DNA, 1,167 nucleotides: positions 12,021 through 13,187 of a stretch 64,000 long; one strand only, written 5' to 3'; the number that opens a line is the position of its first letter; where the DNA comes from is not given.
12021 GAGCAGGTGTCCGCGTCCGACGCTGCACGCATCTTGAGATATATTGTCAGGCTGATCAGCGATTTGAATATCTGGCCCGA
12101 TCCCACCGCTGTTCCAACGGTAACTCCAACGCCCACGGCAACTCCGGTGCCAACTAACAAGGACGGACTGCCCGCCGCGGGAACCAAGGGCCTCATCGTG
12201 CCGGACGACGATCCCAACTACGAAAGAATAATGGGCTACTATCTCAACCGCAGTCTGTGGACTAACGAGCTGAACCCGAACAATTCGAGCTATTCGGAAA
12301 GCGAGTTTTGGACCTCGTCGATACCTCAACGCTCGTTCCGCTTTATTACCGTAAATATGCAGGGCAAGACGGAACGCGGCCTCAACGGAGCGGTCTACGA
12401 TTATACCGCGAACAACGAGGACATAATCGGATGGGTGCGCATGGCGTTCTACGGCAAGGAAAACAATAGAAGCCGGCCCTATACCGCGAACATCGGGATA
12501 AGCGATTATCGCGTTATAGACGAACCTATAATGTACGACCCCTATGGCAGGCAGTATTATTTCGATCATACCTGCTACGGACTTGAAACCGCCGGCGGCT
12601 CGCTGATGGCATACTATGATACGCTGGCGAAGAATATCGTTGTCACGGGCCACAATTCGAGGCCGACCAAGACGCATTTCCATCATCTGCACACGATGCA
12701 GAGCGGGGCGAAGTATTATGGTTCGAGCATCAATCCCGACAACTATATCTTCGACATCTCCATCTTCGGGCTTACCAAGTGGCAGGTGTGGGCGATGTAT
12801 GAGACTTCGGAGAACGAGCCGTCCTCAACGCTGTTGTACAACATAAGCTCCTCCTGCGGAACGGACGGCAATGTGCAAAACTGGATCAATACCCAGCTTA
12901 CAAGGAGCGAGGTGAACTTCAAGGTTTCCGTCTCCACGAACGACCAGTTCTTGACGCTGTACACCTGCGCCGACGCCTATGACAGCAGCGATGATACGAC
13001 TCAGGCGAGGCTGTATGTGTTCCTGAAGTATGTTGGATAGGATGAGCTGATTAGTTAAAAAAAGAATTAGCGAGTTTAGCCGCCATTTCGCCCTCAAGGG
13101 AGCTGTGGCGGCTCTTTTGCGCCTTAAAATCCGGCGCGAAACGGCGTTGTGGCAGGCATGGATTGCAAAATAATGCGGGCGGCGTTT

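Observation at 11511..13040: Class B sortase carrying a signal peptide and two tandem dockerin modules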

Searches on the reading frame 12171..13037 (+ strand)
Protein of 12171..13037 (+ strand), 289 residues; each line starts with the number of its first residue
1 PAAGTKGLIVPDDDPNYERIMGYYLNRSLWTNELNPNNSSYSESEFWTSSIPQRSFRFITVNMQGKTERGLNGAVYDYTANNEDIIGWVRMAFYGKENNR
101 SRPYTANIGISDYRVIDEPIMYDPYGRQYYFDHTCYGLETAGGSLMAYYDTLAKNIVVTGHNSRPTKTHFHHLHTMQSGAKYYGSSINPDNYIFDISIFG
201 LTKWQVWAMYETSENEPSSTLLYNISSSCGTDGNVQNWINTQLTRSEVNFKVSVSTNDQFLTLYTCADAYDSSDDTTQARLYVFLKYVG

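Call 6: find_homologous_proteins(query=window:12171-13037:+, max_evalue=0.001)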
Query window:12171-13037:+ (289 aa): 9 proteins with E <= 0.001 among 379 candidates.
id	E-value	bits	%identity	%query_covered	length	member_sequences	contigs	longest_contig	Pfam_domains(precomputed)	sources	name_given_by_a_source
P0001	1.6e-122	427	68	100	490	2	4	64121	PF00404.25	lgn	-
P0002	4.6e-120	419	69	100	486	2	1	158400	PF00404.25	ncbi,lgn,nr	ncbi:MAG: dockerin type I domain-containing protein [Eubacteriales bacterium]|nr:dockerin type I dom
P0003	1.9e-74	269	51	100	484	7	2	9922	PF00404.25,PF04203.19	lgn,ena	-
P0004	2.9e-74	268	52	100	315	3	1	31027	PF04203.19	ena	-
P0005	5.4e-54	202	41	100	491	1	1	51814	PF00404.25,PF04203.19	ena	-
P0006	1.4e-49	187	49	73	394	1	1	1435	PF00404.25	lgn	-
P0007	1.2e-35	142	34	100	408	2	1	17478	PF00404.25,PF04203.19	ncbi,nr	ncbi:MAG: dockerin type I domain-containing protein [Clostridiales bacterium]|nr:dockerin type I dom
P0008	1.8e-32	131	44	71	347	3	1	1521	PF08239.18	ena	-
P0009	2.2e-19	88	36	72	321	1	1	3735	PF04203.19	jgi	-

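Call 17: find_encoding_contigs(protein=P0002, flank=10000, max_places=3)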
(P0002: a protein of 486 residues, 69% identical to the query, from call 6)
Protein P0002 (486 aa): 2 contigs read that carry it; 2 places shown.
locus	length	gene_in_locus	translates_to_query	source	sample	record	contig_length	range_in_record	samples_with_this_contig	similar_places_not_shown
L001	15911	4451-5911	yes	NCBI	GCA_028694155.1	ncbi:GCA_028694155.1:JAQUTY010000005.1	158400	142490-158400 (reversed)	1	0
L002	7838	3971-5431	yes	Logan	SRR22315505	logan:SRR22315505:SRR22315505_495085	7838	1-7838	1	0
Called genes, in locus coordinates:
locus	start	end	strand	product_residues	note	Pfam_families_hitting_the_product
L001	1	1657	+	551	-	PF00239:Resolvase, PF07508:Recombinase, PF13408:Zn_ribbon_recom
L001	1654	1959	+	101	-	PF01035:DNA_binding_1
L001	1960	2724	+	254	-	PF13302:Acetyltransf_3, PF00583:Acetyltransf_1, PF04071:zf-like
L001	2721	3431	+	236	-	PF00149:Metallophos, PF12850:Metallophos_2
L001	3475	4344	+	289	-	PF13365:Trypsin_2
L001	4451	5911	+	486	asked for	PF00404:Dockerin_1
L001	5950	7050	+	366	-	PF00404:Dockerin_1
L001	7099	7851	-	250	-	-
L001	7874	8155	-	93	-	PF03319:EutN_CcmL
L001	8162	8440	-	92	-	PF00936:BMC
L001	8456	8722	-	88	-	PF03319:EutN_CcmL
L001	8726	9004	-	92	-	PF00936:BMC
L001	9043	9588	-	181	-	PF00936:BMC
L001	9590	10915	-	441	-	PF01512:Complex1_51K, PF13534:Fer4_17 (weak), PF13375:RnfC_N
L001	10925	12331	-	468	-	PF00171:Aldedh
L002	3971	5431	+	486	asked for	PF00404:Dockerin_1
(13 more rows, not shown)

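Call 18: find_encoding_contigs(protein=P0005, flank=10000, max_places=3)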
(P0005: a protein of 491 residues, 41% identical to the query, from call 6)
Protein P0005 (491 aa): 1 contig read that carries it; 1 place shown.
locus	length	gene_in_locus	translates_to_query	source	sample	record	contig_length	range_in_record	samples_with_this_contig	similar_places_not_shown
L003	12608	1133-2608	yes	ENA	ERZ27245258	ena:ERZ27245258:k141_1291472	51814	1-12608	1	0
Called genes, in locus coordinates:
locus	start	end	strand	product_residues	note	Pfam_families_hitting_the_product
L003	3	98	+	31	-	?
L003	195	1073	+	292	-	PF13365:Trypsin_2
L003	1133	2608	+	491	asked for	PF00404:Dockerin_1, PF04203:Sortase (faint)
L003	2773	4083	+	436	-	PF12802:MarR_2, PF01047:MarR (weak), PF02645:DegV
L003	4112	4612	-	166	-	PF11155:DUF2935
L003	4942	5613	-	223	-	PF04239:DUF421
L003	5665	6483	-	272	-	PF00590:TP_methylase, PF23016:RsmI_C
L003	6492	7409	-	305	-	PF01695:IstB_IS21, PF00308:Bac_DnaA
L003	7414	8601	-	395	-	PF07261:DnaB_2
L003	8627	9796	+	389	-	PF08486:SpoIID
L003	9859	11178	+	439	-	PF01171:ATP_bind_3, PF11734:TilS_C (weak)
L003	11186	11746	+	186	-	PF00156:Pribosyltran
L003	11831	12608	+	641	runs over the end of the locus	PF00004:AAA, PF17862:AAA_lid_3, PF01434:Peptidase_M41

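Call 19: find_encoding_contigs(protein=P0007, flank=10000, max_places=3)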
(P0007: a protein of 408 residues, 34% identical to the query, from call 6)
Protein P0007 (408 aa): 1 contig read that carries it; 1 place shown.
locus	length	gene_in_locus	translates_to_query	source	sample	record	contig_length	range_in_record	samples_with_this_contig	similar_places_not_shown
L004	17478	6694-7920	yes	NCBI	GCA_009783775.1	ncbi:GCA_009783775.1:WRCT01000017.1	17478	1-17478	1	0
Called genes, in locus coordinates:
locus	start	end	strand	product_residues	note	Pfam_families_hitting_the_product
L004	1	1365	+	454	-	PF05738:Cna_B, PF16570:GramPos_pilinD3 (faint), PF05738:Cna_B, PF12892:FctA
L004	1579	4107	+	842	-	PF05223:MecA_N (weak), PF03717:PBP_dimer, PF00905:Transpeptidase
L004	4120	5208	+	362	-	PF03033:Glyco_transf_28, PF04101:Glyco_tran_28_C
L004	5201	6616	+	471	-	PF01170:UPF0020, PF05175:MTS, PF13649:Methyltransf_25 (weak), PF13847:Methyltransf_31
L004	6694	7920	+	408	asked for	PF00404:Dockerin_1, PF04203:Sortase (faint)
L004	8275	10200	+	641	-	PF00133:tRNA-synt_1, PF01406:tRNA-synt_1e, PF09334:tRNA-synt_1g, PF00133:tRNA-synt_1, PF19303:Anticodon_3, PF01588:tRNA_bind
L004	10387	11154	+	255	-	PF01026:TatD_DNase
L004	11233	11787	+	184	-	PF01765:RRF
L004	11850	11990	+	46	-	-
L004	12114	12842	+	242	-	PF01255:Prenyltransf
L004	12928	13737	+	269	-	PF01148:CTP_transf_1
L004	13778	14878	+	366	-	PF02670:DXP_reductoisom, PF08436:DXP_redisom_C, PF13288:DXPR_C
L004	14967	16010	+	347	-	PF02163:Peptidase_M50, PF00595:PDZ (weak), PF17820:PDZ_6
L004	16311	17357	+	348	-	PF04551:GcpE, PF26540:GcpE_C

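Call 20: find_encoding_contigs(protein=P0004, flank=10000, max_places=3)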
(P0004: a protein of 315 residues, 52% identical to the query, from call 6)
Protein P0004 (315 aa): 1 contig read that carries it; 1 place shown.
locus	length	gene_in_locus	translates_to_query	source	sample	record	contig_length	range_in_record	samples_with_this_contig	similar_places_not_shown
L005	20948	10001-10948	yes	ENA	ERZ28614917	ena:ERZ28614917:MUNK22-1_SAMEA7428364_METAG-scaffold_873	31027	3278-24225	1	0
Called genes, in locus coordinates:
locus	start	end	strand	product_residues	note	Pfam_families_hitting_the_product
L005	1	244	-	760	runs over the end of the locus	PF07697:7TMR-HDED, PF07698:7TM-7TMR_HD, PF01966:HD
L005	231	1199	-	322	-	PF02562:PhoH, PF13245:AAA_19, PF13604:AAA_30 (weak)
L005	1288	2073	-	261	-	PF06898:YqfD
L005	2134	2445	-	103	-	PF06898:YqfD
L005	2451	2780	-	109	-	PF07873:YabP (weak)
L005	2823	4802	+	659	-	PF00456:Transketolase_N, PF00676:E1_dh (weak), PF02779:Transket_pyr, PF02780:Transketolase_C, PF22613:Transketolase_C_1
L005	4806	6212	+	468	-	PF19289:PmbA_TldD_3rd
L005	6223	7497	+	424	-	PF19289:PmbA_TldD_3rd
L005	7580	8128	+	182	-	PF07155:ECF-ribofla_trS, PF12822:ECF_trnsprt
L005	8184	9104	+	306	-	PF13365:Trypsin_2 (faint)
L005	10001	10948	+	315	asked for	PF04203:Sortase (weak)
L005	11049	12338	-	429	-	PF13439:Glyco_transf_4, PF13579:Glyco_trans_4_4, PF00534:Glycos_transf_1, PF13692:Glyco_trans_1_4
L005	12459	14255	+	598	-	PF00188:CAP (weak), PF00404:Dockerin_1 (weak)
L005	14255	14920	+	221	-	PF03167:UDG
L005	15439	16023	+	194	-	PF12844:HTH_19 (weak), PF13560:HTH_31, PF01381:HTH_3, PF13384:HTH_23 (faint)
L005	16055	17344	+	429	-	-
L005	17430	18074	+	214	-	PF09560:Spore_YunB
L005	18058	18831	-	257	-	PF14808:TMEM164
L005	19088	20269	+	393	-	PF01546:Peptidase_M20, PF07687:M20_dimer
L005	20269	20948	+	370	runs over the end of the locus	PF01168:Ala_racemase_N, PF00842:Ala_racemase_C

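Call 21: find_encoding_contigs(protein=P0003, flank=10000, max_places=3)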
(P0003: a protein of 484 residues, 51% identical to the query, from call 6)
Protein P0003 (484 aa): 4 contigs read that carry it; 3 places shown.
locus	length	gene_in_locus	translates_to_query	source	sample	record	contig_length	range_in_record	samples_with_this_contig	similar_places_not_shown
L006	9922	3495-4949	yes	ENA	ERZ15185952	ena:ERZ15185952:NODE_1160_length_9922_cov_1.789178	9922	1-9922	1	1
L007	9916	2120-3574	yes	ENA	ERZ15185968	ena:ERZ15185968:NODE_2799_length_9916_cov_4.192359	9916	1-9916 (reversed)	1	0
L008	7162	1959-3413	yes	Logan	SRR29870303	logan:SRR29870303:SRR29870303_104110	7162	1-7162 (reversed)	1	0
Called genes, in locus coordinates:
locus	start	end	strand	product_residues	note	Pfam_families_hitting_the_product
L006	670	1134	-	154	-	PF01668:SmpB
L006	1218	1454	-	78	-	PF03840:SecG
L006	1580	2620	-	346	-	PF00106:adh_short (weak), PF01073:3Beta_HSD, PF01370:Epimerase, PF02719:Polysacc_synt_2 (weak), PF04321:RmlD_sub_bind, PF13460:NAD_binding_10, PF16363:GDP_Man_Dehyd, PF07993:NAD_binding_4, +2 more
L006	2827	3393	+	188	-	PF14278:TetR_C_8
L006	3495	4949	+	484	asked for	PF00404:Dockerin_1, PF04203:Sortase (faint)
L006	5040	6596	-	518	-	PF00474:SSF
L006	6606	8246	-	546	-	PF00501:AMP-binding, PF13193:AMP-binding_C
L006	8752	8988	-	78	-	-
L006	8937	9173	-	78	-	-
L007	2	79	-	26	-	?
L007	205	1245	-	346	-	PF00106:adh_short (weak), PF01073:3Beta_HSD, PF01370:Epimerase, PF02719:Polysacc_synt_2 (weak), PF04321:RmlD_sub_bind, PF13460:NAD_binding_10, PF16363:GDP_Man_Dehyd, PF07993:NAD_binding_4, +2 more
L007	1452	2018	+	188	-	PF14278:TetR_C_8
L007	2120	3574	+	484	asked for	PF00404:Dockerin_1, PF04203:Sortase (faint)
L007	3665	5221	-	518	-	PF00474:SSF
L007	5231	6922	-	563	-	PF00501:AMP-binding, PF13193:AMP-binding_C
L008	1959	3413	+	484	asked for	PF00404:Dockerin_1, PF04203:Sortase (faint)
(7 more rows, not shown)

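Call 23: search_protein_representatives(alignment_id=A2)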
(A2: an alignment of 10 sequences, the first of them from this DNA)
Query: 10 sequences, 251 profile positions. Proteins with E-value up to 0.001 (for the whole library): 2298; up to 1e-10: 162; up to 1e-30: 86. The best 150 are listed.
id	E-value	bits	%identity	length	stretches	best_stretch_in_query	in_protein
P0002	1.3e-118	411.5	-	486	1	1-251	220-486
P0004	1.3e-111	388.5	-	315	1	1-251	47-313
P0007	2.1e-95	335.4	-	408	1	1-250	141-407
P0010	1.9e-89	315.9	-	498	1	2-251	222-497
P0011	6.5e-73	261.7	-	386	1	1-251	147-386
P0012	8.9e-71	254.7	-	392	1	6-251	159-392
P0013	8.0e-68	245.0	-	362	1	38-251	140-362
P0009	6.1e-67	242.2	-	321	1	38-251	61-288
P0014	7.3e-60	219.0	-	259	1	32-251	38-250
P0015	1.7e-57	211.2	-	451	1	39-251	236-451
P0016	7.9e-57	209.0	-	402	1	33-251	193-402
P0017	3.3e-56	207.0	-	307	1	77-251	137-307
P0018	5.3e-56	206.3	-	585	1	42-251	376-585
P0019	1.0e-55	205.4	-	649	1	78-250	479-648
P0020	5.2e-55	203.1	-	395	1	1-173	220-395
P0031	7.0e-52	192.8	-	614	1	76-251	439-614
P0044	5.2e-46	173.6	-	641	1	37-251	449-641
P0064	4.9e-42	160.6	-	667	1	78-251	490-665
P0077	1.3e-37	146.1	-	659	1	75-251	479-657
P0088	6.9e-33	130.6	-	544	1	78-251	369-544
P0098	1.5e-24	103.3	-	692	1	78-251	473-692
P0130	4.5e-13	65.7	-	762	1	38-250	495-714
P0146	2.5e-11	60.0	-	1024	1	46-235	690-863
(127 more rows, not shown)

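Call 29: search_solved_structures(query=A2, max_evalue=0.01, show_alignments=4)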
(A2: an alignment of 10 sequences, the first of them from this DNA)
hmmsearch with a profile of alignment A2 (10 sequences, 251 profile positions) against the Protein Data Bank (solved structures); distinct sequences matched with E-value up to 0.01: 12.
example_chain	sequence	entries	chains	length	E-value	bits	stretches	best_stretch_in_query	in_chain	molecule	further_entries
6kyc_A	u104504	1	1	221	2.1e-12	50.4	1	76-235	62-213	Putative peptidase C60B, sortase B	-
5gyj_A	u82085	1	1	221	2.6e-12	50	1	76-235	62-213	Putative peptidase C60B, sortase B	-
6kyd_A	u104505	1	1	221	2.8e-12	49.9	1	76-235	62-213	Putative peptidase C60B, sortase B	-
4ux7_A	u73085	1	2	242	2.2e-10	43.7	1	76-236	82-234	PUTATIVE PEPTIDASE C60B, SORTASE B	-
5b23_A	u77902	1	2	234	4.7e-10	42.6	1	77-235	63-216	Uncharacterized protein Sortase B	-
5jcv_A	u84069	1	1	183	1.1e-09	41.5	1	78-233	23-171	Lmo2181 protein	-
1qx6_A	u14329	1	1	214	1.9e-09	40.7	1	39-235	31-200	NPQTN specific sortase B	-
1ng5_A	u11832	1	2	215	2.2e-09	40.4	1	39-235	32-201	sortase B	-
4lfd_A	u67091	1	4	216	2.7e-09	40.2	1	40-235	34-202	Sortase B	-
1qwz_A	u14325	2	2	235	4.2e-08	36.3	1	39-235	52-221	NPQTN specific sortase B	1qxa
2oqw_A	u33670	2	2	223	1.2e-07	34.8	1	38-234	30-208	Sortase B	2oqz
1rz2_A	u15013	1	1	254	1.7e-07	34.3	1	17-234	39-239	conserved hypothetical protein BA4783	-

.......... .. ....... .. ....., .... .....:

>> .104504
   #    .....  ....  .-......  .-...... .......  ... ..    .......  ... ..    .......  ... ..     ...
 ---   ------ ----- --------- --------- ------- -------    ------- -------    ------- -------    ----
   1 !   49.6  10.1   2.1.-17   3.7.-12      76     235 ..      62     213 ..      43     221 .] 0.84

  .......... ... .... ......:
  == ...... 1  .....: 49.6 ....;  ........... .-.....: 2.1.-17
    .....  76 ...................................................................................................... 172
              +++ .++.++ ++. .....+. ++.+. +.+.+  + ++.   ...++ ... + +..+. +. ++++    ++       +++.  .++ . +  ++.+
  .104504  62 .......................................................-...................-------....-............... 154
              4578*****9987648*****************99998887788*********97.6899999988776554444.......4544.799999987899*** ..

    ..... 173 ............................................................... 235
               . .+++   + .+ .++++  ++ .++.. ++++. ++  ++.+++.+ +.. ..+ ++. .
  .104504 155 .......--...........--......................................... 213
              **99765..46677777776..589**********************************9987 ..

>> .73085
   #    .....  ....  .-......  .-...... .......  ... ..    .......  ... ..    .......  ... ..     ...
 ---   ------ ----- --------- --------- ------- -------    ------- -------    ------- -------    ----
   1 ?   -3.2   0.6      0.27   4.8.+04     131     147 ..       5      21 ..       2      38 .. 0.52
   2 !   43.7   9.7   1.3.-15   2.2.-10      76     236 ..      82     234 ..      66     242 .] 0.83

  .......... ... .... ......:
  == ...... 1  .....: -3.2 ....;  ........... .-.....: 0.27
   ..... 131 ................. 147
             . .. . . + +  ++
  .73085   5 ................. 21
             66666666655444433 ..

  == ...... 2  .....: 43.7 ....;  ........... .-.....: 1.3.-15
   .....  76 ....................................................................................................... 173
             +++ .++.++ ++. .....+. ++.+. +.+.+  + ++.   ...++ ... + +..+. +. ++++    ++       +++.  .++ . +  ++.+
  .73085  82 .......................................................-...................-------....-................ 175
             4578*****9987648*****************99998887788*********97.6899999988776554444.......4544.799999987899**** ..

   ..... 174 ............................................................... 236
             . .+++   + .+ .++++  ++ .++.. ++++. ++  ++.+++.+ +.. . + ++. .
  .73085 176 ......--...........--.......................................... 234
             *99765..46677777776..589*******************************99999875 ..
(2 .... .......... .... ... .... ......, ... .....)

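Call 37: search_protein_families(library=pfam, alignment_id=A3, max_evalue=0.001)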
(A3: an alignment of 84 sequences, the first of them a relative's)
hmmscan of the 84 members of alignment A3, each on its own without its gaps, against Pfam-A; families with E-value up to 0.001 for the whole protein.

A. member 1, P0010 (498 aa): 3 families
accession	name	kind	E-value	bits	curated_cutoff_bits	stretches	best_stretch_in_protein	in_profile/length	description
PF00404.24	Dockerin_1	-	7.6e-22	77.7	22.9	2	109-161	2-54/57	Dockerin type I domain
PF13405.12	EF-hand_6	-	4.9e-05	23.1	25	0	64-83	9-28/30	EF-hand domain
PF00036.39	EF-hand_1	-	9.4e-05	22.1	25.4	0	143-162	9-28/29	EF hand domain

B. families by the number of members that match (of 84 scanned): 30 families (the first 25 are shown)
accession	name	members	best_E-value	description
PF04203.18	Sortase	43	9.6e-14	Sortase domain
PF13540.12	RCC1_2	32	2.2e-32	Regulator of chromosome condensation (RCC1) repeat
PF25390.1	WD40_RLD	32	3.7e-26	RCC1-like domain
PF08239.17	SH3_3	31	1.1e-39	Bacterial SH3 domain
PF00404.24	Dockerin_1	21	7.6e-22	Dockerin type I domain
PF07653.23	SH3_2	14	4.5e-16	Variant SH3 domain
PF06347.19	SH3_4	11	1.8e-15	Bacterial SH3 domain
PF22269.2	TagH_SH3-like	5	9.9e-11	Teichoic acid transporter subunit TagH, SH3-like domain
PF00415.24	RCC1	4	1.5e-06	Regulator of chromosome condensation (RCC1) repeat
PF14559.12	TPR_19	2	8.9e-13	Tetratricopeptide repeat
PF13414.12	TPR_11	2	1.9e-10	TPR repeat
PF13432.12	TPR_16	2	4.2e-09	Tetratricopeptide repeat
PF07719.23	TPR_2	2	9.3e-09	Tetratricopeptide repeat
PF13428.12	TPR_14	2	1.7e-07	Tetratricopeptide repeat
PF13181.12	TPR_8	2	4.1e-07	Tetratricopeptide repeat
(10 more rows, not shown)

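Call 38: search_protein_families(library=ncbifam, alignment_id=A3, max_evalue=0.001)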
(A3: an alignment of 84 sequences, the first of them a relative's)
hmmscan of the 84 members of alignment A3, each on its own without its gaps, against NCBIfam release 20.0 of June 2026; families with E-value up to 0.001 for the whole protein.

A. member 1, P0010 (498 aa): 2 families
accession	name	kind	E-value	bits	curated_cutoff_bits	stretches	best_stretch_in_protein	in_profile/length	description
NF049990.1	CellobisidaseCelK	equivalog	8.4e-15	54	1700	2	108-161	829-880/889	cellulose 1,4-beta-cellobiosidase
NF037973.1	metallo_SslE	exception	0.00097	16.6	3000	0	137-215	16-95/1519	lipoprotein metalloprotease SslE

B. families by the number of members that match (of 84 scanned): 40 families (the first 25 are shown)
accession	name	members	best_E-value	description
TIGR03064.1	sortase_srtB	72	3.2e-56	class B sortase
NF040525.1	SrtB_LPKTxSAVK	27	2.3e-25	class B sortase, LPKTxAVK-specific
NF040678.1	EntFM_CwpFM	21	6.3e-21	enterotoxin EntFM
TIGR04211.1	SH3_and_anchor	18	1e-13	TIGR04211 family SH3 domain-containing protein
TIGR03900.1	prc_long_Delta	14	1.1e-11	MXAN_5808 family serine peptidase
NF040670.1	wall_bind_EntA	4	2.5e-08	cell wall-binding protein EntA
NF040677.1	wall_bind_EntC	3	2.5e-06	cell wall-binding protein EntC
NF037973.1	metallo_SslE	3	3.1e-06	lipoprotein metalloprotease SslE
NF049990.1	CellobisidaseCelK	2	8.4e-15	cellulose 1,4-beta-cellobiosidase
NF040959.1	MamA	2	6.9e-14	magnetosome protein MamA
TIGR02917.1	PEP_TPR_lipo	2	4.2e-10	XrtA/PEP-CTERM system TPR-repeat protein PrsT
NF040675.1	wall_bind_EntD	2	5.6e-07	cell wall-binding protein EntD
NF053607.1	CHU_0125_OmpA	2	3.3e-06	CHU_0125 family OmpA-like outer membrane integrity protein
TIGR02552.1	LcrH_SycD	2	6.4e-06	SycD/LcrH family type III secretion system chaperone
TIGR02608.1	delta_60_rpt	2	1.5e-05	delta-60 repeat domain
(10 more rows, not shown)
